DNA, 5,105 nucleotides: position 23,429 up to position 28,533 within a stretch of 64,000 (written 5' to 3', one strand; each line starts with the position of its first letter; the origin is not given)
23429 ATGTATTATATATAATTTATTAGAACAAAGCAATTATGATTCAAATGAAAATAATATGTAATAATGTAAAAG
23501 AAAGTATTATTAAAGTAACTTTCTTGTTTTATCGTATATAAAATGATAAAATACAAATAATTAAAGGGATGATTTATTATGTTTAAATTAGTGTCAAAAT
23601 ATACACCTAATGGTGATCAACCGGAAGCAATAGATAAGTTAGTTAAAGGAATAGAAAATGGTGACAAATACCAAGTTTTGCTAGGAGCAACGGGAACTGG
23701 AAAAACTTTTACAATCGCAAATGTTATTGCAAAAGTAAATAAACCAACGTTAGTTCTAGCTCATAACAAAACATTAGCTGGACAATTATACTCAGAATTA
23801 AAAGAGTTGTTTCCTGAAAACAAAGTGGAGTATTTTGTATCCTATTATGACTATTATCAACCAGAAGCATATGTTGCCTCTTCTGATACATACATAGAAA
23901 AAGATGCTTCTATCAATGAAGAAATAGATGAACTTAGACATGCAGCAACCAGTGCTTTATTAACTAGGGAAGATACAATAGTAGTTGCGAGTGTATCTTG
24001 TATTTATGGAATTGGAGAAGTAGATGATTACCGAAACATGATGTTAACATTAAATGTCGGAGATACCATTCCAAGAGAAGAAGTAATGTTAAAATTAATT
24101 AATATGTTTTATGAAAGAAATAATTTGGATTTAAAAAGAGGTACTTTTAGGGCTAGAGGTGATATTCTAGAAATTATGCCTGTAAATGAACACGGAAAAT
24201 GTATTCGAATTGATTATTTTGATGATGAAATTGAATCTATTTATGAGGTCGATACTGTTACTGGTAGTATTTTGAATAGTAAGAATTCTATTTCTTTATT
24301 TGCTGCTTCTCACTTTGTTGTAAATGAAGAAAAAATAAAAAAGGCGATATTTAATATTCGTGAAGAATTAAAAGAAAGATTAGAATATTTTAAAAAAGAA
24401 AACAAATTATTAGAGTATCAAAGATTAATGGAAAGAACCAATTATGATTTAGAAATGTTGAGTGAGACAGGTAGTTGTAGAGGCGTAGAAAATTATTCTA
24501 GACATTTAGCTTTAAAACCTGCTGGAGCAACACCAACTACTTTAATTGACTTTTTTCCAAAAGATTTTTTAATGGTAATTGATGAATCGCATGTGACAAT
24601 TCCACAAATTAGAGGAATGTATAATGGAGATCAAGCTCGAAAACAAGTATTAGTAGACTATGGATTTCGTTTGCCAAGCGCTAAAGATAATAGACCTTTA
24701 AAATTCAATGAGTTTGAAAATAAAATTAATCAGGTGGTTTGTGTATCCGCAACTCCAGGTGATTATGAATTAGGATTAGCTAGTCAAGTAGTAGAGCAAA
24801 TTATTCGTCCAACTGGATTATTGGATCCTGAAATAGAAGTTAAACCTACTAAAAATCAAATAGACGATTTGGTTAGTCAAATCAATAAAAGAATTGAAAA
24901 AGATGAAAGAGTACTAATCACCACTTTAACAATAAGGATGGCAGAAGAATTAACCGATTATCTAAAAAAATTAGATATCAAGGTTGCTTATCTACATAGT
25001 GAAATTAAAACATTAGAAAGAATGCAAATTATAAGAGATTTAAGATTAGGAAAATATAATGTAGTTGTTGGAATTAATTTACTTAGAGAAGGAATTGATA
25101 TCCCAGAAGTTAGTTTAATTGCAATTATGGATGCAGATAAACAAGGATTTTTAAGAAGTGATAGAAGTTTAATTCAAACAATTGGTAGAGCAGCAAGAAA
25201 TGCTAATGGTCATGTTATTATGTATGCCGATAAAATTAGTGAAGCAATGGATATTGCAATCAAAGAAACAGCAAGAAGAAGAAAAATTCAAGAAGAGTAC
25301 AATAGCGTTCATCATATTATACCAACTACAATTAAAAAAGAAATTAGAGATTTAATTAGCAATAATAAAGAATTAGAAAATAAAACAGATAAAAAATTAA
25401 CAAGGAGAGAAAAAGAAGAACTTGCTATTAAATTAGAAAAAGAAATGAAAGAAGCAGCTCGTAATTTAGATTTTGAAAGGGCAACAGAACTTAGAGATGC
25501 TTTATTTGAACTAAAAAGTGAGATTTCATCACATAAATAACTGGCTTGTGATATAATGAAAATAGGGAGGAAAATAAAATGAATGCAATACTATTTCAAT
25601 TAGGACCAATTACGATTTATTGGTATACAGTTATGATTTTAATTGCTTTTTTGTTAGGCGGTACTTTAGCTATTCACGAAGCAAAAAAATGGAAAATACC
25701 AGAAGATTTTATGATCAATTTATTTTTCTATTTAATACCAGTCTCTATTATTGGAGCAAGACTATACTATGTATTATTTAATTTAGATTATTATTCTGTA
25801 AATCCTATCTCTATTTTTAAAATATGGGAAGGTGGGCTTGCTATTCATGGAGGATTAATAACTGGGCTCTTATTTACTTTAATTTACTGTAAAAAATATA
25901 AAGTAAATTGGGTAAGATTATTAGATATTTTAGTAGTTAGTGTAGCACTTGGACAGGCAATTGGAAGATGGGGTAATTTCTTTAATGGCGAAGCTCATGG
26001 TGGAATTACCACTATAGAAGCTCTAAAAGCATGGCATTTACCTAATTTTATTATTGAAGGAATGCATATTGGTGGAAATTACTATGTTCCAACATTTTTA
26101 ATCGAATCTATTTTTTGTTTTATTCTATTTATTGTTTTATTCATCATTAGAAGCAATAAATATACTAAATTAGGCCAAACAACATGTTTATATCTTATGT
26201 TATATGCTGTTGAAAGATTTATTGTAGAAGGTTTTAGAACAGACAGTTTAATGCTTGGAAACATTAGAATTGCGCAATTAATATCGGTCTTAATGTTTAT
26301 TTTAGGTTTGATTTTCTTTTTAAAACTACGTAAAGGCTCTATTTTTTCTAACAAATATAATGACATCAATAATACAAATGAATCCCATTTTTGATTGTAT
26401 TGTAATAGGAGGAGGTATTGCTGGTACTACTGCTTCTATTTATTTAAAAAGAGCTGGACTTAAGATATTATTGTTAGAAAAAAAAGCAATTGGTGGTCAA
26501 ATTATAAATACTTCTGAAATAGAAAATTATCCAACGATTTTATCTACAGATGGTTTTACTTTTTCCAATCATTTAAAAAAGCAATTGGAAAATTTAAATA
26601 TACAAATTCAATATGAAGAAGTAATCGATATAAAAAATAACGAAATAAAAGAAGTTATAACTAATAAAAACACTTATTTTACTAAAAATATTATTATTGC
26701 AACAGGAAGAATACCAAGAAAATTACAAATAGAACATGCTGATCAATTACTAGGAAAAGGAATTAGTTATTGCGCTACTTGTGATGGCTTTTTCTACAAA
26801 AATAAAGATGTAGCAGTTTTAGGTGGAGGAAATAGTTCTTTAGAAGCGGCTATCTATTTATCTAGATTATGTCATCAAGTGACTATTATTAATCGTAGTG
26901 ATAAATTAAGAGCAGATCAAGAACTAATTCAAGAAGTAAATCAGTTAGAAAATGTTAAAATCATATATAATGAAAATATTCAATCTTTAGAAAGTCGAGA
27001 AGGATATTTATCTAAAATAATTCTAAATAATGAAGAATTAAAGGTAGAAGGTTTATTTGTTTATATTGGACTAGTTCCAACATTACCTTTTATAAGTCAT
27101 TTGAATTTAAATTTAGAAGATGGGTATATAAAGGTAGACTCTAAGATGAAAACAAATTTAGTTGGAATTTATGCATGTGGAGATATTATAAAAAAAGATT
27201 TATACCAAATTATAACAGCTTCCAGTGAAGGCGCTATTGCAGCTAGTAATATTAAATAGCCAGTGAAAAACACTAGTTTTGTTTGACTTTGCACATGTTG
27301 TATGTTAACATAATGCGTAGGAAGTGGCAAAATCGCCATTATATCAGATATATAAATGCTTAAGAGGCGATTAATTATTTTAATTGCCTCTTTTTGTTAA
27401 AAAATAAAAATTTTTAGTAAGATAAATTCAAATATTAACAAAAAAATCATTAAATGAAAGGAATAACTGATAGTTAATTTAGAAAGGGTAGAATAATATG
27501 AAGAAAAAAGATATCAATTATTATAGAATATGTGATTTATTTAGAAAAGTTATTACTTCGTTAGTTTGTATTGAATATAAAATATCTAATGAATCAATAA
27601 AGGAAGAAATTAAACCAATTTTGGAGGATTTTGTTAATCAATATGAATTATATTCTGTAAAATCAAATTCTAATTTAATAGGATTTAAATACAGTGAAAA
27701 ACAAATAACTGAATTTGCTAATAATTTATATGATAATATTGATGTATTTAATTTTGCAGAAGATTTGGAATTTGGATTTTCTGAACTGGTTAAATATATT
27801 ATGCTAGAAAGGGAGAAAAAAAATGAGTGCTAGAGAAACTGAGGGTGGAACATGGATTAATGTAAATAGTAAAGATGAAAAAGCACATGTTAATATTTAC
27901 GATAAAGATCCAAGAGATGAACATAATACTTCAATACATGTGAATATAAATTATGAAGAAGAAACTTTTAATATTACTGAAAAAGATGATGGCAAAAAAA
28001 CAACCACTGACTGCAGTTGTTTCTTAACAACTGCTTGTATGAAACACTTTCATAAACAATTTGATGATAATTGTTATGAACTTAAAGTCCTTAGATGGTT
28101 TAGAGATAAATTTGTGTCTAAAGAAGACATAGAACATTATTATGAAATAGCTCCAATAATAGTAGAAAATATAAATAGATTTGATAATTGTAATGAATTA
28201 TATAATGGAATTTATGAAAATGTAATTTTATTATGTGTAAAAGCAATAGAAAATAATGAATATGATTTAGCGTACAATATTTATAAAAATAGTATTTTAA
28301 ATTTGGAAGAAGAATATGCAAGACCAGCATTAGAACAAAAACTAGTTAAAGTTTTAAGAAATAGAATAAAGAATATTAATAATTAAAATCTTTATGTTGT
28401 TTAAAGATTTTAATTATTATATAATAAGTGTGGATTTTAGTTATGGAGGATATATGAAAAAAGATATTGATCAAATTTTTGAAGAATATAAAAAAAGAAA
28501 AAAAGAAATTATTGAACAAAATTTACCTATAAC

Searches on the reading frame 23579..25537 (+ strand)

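Call 13: search_protein_families(library=pfam, proteins=[window:23579-25537:+], max_evalue=0.01)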
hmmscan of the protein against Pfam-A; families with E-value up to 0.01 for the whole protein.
window:23579-25537:+ (653 aa): 9 families
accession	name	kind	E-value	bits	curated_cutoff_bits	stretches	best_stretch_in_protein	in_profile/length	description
PF17757.6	UvrB_inter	-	2.2e-28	98.6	22.9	1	156-246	1-91/91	UvrB interaction domain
PF00271.37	Helicase_C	-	3.6e-21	75.9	23.5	1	431-541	6-109/110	Helicase conserved C-terminal domain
PF12344.14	UvrB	-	3.6e-19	68.8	27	1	548-590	1-43/43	Ultra-violet resistance protein B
PF04851.21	ResIII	-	9.5e-13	48.8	22.5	1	8-84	2-83/164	Type III restriction enzyme, res subunit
PF02151.25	UVR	-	7.9e-08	32.3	21.5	1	613-647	1-35/36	UvrB/uvrC motif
PF00270.35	DEAD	-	9.8e-07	29.1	26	1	14-85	4-78/167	DEAD/DEAH box helicase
PF21090.3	P-loop_SecA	-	0.00016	21.8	27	1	424-509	15-98/205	SecA P-loop domain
PF13245.12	AAA_19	-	0.00095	19.8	25.1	0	30-57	12-39/134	AAA domain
PF13604.12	AAA_30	-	0.001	19.2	27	1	11-73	3-65/191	AAA domain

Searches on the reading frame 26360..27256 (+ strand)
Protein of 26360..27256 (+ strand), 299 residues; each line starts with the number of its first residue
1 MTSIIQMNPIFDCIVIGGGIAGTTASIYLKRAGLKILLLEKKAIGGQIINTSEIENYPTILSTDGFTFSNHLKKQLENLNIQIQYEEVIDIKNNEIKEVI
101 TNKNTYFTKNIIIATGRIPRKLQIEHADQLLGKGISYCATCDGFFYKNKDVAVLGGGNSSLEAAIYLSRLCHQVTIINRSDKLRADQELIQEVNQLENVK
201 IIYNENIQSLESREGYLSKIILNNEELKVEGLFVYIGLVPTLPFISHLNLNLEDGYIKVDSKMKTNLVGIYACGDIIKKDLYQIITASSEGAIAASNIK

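Call 13: search_protein_families(library=pfam, proteins=[window:26360-27256:+], max_evalue=0.01)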
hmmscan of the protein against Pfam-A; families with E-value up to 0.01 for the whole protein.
window:26360-27256:+ (299 aa): 15 families
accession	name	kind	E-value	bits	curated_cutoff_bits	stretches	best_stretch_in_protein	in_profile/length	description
PF07992.20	Pyr_redox_2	-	1.2e-50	173.1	26.1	1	11-291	1-291/291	Pyridine nucleotide-disulphide oxidoreductase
PF13738.12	Pyr_redox_3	-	1.2e-26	94.2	30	2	74-274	89-305/305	Pyridine nucleotide-disulphide oxidoreductase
PF00070.33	Pyr_redox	-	6.8e-15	55.8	22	1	151-223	2-80/82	Pyridine nucleotide-disulphide oxidoreductase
PF01134.28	GIDA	-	2.8e-13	50.1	22.1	2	12-42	1-31/391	Glucose inhibited division protein A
PF01266.30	DAO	-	3.5e-12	46.9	27.9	1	12-46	1-37/353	FAD dependent oxidoreductase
PF12831.13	FAD_oxidored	-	4e-10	40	27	1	12-48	1-38/416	FAD dependent oxidoreductase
PF03486.20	HI0933_like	-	1.9e-09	37.8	50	1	12-48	2-38/244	HI0933-like protein Rossmann domain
PF13450.12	NAD_binding_8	-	3.9e-09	37.1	21.9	1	15-48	1-35/68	NAD(P)-binding Rossmann-like domain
PF01946.23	Thi4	-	2.3e-08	34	26.2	1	11-47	18-56/235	Thi4 family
PF00890.30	FAD_binding_2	-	3.6e-08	33.5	20.4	1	12-43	1-32/414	FAD binding domain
PF01262.27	AlaDh_PNT_C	-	1.6e-05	24.9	23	0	148-188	28-68/214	Alanine dehydrogenase/PNT, C-terminal domain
PF01494.25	FAD_binding_3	-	9.7e-05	22.2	22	0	12-42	3-33/349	FAD binding domain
PF04820.20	Trp_halogenase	-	0.00011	21.6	21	0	14-49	3-42/458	Tryptophan halogenase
PF13434.12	Lys_Orn_oxgnase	-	0.0009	18.9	21.3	1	96-206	131-250/339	L-lysine 6-monooxygenase/L-ornithine 5-monooxygenase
PF01210.29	NAD_Gly3P_dh_N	-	0.0016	18.8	23.1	0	151-198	2-44/158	NAD-dependent glycerol-3-phosphate dehydrogenase N-terminus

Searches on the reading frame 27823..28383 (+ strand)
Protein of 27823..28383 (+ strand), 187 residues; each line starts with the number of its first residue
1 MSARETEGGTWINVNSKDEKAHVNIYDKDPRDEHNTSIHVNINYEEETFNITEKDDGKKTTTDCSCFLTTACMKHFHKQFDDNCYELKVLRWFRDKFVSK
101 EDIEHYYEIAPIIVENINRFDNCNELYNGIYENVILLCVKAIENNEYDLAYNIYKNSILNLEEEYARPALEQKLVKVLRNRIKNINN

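Call 13: search_protein_families(library=pfam, proteins=[window:27823-28383:+], max_evalue=0.01)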
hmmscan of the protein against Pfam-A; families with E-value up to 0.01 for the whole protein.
window:27823-28383:+ (187 aa): 0 families

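Call 40: search_protein_families(library=ncbifam, proteins=[window:27823-28383:+], max_evalue=1)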
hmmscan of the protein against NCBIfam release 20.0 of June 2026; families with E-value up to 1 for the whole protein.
window:27823-28383:+ (187 aa): 1 family
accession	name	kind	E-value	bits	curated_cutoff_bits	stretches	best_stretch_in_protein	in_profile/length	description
NF041770.1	CFI_box_CTERM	domain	1.7e-07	30.9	40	1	66-134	1-68/69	CFI-box-CTERM domain-containing protein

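Call 41: search_protein_families(library=phrogs, proteins=[window:27823-28383:+], max_evalue=0.01)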
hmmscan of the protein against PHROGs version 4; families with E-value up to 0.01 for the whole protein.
window:27823-28383:+ (187 aa): 0 families
